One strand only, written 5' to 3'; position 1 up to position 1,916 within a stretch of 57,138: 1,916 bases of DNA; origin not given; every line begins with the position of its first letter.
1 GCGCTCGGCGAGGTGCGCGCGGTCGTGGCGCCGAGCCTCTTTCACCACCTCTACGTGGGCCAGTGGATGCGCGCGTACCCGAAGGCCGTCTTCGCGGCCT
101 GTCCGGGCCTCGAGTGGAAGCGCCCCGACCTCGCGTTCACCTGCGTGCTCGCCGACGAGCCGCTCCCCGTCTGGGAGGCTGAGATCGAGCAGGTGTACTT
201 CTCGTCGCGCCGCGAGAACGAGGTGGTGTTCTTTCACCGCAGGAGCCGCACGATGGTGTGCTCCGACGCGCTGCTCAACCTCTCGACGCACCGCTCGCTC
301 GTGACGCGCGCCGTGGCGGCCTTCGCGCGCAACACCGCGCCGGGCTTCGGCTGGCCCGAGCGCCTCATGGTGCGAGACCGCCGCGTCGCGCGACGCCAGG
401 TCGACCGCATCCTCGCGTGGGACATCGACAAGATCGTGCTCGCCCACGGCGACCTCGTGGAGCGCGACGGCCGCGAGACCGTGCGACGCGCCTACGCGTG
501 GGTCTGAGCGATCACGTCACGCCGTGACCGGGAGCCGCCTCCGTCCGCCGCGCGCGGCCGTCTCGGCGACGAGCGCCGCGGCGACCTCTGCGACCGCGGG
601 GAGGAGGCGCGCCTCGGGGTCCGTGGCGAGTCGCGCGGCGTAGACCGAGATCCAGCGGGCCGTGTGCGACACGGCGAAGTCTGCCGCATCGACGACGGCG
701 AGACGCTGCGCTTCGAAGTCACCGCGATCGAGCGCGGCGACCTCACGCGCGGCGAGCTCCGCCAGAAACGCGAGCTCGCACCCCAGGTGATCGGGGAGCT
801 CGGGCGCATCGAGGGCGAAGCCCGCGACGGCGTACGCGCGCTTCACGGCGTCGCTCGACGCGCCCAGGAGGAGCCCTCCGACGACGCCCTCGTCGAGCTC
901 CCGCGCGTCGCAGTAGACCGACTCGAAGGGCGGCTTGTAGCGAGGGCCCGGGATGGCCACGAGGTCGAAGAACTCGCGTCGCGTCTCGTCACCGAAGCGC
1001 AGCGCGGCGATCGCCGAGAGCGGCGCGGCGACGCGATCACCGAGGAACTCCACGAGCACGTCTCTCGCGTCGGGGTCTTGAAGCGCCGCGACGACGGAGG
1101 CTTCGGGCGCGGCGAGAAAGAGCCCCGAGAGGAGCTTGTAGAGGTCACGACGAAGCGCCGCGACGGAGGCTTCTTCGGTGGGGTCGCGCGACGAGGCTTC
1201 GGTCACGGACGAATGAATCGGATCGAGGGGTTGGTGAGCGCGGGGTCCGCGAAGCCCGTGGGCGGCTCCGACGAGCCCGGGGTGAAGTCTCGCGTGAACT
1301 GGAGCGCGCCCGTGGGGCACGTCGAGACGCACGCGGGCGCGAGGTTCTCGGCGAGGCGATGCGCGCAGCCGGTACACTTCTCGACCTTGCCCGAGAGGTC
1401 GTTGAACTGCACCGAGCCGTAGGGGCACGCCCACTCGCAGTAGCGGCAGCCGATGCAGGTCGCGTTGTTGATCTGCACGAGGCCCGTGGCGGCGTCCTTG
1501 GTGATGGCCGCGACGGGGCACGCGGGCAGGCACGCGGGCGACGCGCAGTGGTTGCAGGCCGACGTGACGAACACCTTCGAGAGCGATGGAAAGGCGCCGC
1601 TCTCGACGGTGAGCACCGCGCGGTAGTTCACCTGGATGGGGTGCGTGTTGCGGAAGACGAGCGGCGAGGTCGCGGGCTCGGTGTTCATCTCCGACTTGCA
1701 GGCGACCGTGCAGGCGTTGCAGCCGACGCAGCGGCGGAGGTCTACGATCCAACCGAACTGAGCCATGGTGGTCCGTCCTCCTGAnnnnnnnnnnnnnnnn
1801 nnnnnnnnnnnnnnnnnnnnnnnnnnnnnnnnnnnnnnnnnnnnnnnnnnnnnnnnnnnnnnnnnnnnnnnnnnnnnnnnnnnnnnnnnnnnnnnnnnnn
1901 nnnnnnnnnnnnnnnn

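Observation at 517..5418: Periplasmic Mo-bisPGD oxidoreductase cluster without a membrane-anchor subunit, fed by a lipid-anchored tetraheme cytochrome c with collagen-like linker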

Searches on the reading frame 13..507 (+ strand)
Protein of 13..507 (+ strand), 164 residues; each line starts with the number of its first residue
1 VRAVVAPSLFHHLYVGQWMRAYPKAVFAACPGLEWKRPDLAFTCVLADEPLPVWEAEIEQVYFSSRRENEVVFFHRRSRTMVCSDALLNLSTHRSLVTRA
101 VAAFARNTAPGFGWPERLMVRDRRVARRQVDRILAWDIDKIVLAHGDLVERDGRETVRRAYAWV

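Call 3: search_protein_families(library=pfam, proteins=[window:13-507:+], max_evalue=0.01)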
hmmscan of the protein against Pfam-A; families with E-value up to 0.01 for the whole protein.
window:13-507:+ (164 aa): 1 family
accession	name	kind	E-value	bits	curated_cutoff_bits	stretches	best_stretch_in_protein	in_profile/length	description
PF14234.11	DUF4336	-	1.8e-07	31.2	28.5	1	11-96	71-171/321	Domain of unknown function (DUF4336)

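Call 4: search_protein_families(library=ncbifam, proteins=[window:13-507:+], max_evalue=0.01)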
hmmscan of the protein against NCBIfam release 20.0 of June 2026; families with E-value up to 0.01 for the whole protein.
window:13-507:+ (164 aa): 0 families

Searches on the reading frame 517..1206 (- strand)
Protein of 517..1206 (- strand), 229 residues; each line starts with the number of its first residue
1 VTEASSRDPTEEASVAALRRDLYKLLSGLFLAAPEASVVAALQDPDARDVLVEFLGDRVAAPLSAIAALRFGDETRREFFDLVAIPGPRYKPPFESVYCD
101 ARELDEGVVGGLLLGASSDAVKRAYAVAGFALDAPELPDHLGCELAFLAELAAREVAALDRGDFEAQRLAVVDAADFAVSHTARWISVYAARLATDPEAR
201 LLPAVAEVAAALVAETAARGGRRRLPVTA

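Call 3: search_protein_families(library=pfam, proteins=[window:517-1206:-], max_evalue=0.01)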
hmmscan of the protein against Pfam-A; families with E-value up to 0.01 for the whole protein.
window:517-1206:- (229 aa): 1 family
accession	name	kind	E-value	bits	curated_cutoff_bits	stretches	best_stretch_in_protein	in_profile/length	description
PF02613.20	Nitrate_red_del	-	5.9e-15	56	22.2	1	73-187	26-132/136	Nitrate reductase delta subunit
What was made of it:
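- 517..1206 (-): NarJ/TorD-family redox-enzyme maturation chaperone (229 aa). Its GTG start overlaps the ferredoxin stop codon (GTGA, 1203-1206). PF02613 scores 56 bits against a gathering score of 22.2 (call 3).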

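Call 4: search_protein_families(library=ncbifam, proteins=[window:517-1206:-], max_evalue=0.01)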
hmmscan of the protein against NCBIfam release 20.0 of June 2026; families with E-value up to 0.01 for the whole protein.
window:517-1206:- (229 aa): 4 families
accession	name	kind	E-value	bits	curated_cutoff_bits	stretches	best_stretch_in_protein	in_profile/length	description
TIGR03482.1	DMSO_red_II_cha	subfamily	6.9e-11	42.5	152.3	1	122-218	94-190/197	DMSO reductase family type II enzyme chaperone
NF042981.1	EthbenzDh_ebdD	equivalog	9.3e-08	32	360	1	135-224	134-219/222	ethylbenzene dehydrogenase subunit delta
NF003442.0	PRK04976.1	equivalog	0.0065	16.4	132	0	127-216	121-204/211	molecular chaperone TorD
TIGR00684.1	narJ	equivalog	0.0068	16.5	59.35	0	120-158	83-124/152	nitrate reductase molybdenum cofactor assembly chaperone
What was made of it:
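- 517..1206 (-): TIGR03482 type II chaperone hits at E 7e-11, below its cut-off (call 4).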

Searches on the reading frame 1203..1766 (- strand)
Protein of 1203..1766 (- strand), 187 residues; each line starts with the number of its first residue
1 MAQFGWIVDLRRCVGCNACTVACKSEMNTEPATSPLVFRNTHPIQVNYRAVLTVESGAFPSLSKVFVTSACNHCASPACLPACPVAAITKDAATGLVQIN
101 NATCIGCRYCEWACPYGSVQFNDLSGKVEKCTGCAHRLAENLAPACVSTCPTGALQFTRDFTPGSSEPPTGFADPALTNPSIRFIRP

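Call 3: search_protein_families(library=pfam, proteins=[window:1203-1766:-], max_evalue=0.01)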
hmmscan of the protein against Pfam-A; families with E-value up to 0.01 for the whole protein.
window:1203-1766:- (187 aa): 14 families
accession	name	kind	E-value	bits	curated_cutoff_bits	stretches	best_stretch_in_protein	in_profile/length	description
PF13247.11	Fer4_11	-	1.3e-26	93.1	26.2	1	65-158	4-98/100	4Fe-4S dicluster domain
PF12838.12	Fer4_7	-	7.7e-15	55.5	27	2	71-117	2-51/52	4Fe-4S dicluster domain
PF12837.12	Fer4_6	-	1.3e-12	47.5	25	1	97-117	2-22/24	4Fe-4S binding domain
PF12797.12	Fer4_2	-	4.3e-12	45.6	24.5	2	98-116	4-22/22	4Fe-4S binding domain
PF00037.32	Fer4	-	4.6e-12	45.6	21.1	2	97-117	1-21/24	4Fe-4S binding domain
PF13237.11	Fer4_10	-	5.7e-11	42.6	25.5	3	97-151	2-53/53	4Fe-4S dicluster domain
PF13187.11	Fer4_9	-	9.6e-10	38.8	27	3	70-117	1-50/52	4Fe-4S dicluster domain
PF12798.12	Fer4_3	-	4.7e-07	30.6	27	1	104-117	1-14/15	4Fe-4S binding domain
PF14697.11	Fer4_21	-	7.6e-06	26.4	35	2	69-116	6-53/59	4Fe-4S dicluster domain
PF13183.11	Fer4_8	-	1.3e-05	26.1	27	0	10-35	2-16/68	4Fe-4S dicluster domain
PF25160.1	LdpA_Fe-S-bd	-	3.9e-05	23.8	27.6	1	73-121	4-45/49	LdpA Fe-S cluster-binding domain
PF13484.11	Fer4_16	-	8.3e-05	23.7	30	0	71-91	2-20/66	4Fe-4S double cluster binding domain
PF12800.12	Fer4_4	-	0.00011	22.7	24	0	12-24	3-15/17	4Fe-4S binding domain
PF13534.11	Fer4_17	-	0.0029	18.6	22.2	0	11-27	44-60/61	4Fe-4S dicluster domain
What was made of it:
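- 1203..1766 (-): Four-cluster ferredoxin subunit (187 aa, 16 Cys, no signal peptide). It is presumably exported in complex with the MopB subunit. Pfam Fer4_11 scores 93 bits (call 3).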

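Call 4: search_protein_families(library=ncbifam, proteins=[window:1203-1766:-], max_evalue=0.01)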
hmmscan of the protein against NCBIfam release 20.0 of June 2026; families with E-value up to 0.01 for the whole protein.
window:1203-1766:- (187 aa): 55 families (the best 25 are shown)
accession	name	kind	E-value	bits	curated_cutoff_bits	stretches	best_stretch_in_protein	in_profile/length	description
TIGR02951.1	DMSO_dmsB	equivalog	3.1e-40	137.8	214.1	1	3-158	1-151/161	DMSO/selenate family reductase complex B subunit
NF008134.0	PRK10882.1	equivalog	2.6e-32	112.2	263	1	5-158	40-206/329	hydrogenase 2 operon protein HybA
NF041715.1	arsenate_red_ArrB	equivalog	4.7e-32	111.4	450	2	3-123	2-108/233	arsenate respiratory reductase iron-sulfur subunit ArrB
NF011569.0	PRK14993.1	equivalog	1.2e-31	110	416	1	4-154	44-182/244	tetrathionate reductase subunit TtrB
TIGR03478.1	DMSO_red_II_bet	subfamily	3e-31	108.6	480.7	2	56-153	116-213/321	DMSO reductase family type II enzyme, iron-sulfur subunit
NF045715.1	sulf_resp_HmcB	equivalog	3.2e-29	102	420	1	5-159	38-197/307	sulfate respiration complex iron-sulfur protein HmcB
NF045797.1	DsrO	equivalog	6.3e-28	97.8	200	1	3-152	43-195/235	sulfate reduction electron transfer complex DsrMKJOP subunit DsrO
TIGR01582.1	FDH-beta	equivalog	7.1e-27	94.2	334.7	1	6-158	24-180/283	formate dehydrogenase subunit beta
TIGR03149.1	cyt_nit_nrfC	equivalog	7.1e-26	90.9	377.6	1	3-158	38-182/225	cytochrome c nitrite reductase Fe-S protein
NF042979.1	EthbenzDh_ebdB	equivalog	1.1e-25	90.3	740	2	56-154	138-236/354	ethylbenzene dehydrogenase subunit beta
NF041782.1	mnquin_red_QrcC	equivalog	1.9e-24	86.6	400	1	4-122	1-119/239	menaquinone reductase iron-sulfur cluster-binding subunit QrcC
NF038355.1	FDH3_beta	equivalog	1.6e-21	77.2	240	1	4-136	3-123/180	formate dehydrogenase FDH3 subunit beta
NF007382.0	PRK09898.1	equivalog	1.9e-19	70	213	2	66-157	118-200/208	ferredoxin-like protein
TIGR01660.1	narH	equivalog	4.5e-19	68.2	524.05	2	62-150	174-262/492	nitrate reductase subunit beta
NF045766.1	PhenlGlyoxDHPadI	equivalog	1.7e-17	63.3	700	1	10-158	11-136/443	NADH-dependent phenylglyoxylate dehydrogenase subunit beta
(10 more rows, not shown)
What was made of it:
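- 1203..1766 (-): DmsB, ArrB and TtrB models hit but all below their cut-offs (call 4).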

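Call 6: find_encoding_contigs(protein=window:1203-1766:-, flank=10000, max_places=6)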
Protein window:1203-1766:- (187 aa): 4 contigs read that carry it; 4 places shown.
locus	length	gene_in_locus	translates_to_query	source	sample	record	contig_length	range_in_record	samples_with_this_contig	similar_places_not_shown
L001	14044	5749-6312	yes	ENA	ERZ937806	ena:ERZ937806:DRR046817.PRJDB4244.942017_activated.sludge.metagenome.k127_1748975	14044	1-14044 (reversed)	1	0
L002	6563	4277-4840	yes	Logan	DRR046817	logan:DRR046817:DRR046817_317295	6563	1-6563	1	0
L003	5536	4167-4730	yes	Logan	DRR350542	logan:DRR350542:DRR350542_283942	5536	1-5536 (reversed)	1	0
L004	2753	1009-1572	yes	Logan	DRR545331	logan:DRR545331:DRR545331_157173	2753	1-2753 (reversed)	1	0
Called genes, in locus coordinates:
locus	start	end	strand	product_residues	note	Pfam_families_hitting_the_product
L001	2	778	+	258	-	?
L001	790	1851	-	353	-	-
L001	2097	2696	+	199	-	PF22113:Mtrc-MtrF_II-IV_dom (faint)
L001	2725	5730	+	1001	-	PF04879:Molybdop_Fe4S4, PF00384:Molybdopterin, PF01568:Molydop_binding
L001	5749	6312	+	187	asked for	PF12797:Fer4_2 (faint), PF13183:Fer4_8 (faint), PF13187:Fer4_9 (faint), PF13247:Fer4_11, PF12838:Fer4_7 (weak), PF00037:Fer4 (weak), PF12837:Fer4_6 (weak), PF13237:Fer4_10 (weak), +2 more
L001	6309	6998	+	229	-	PF02613:Nitrate_red_del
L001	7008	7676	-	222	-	PF14234:DUF4336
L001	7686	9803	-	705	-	PF02629:CoA_binding, PF13380:CoA_binding_2, PF13607:Succ_CoA_lig, PF19045:Ligase_CoA_2, PF13549:ATP-grasp_5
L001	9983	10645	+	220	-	-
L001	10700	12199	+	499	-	PF09992:NAGPA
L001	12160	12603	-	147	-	-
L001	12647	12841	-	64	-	-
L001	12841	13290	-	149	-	-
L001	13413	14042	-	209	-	?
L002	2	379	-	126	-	?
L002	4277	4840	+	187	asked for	PF12797:Fer4_2 (faint), PF13183:Fer4_8 (faint), PF13187:Fer4_9 (faint), PF13247:Fer4_11, PF12838:Fer4_7 (weak), PF00037:Fer4 (weak), PF12837:Fer4_6 (weak), PF13237:Fer4_10 (weak), +2 more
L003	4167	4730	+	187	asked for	PF12797:Fer4_2 (faint), PF13183:Fer4_8 (faint), PF13187:Fer4_9 (faint), PF13247:Fer4_11, PF12838:Fer4_7 (weak), PF00037:Fer4 (weak), PF12837:Fer4_6 (weak), PF13237:Fer4_10 (weak), +2 more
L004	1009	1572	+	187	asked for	PF12797:Fer4_2 (faint), PF13183:Fer4_8 (faint), PF13187:Fer4_9 (faint), PF13247:Fer4_11, PF12838:Fer4_7 (weak), PF00037:Fer4 (weak), PF12837:Fer4_6 (weak), PF13237:Fer4_10 (weak), +2 more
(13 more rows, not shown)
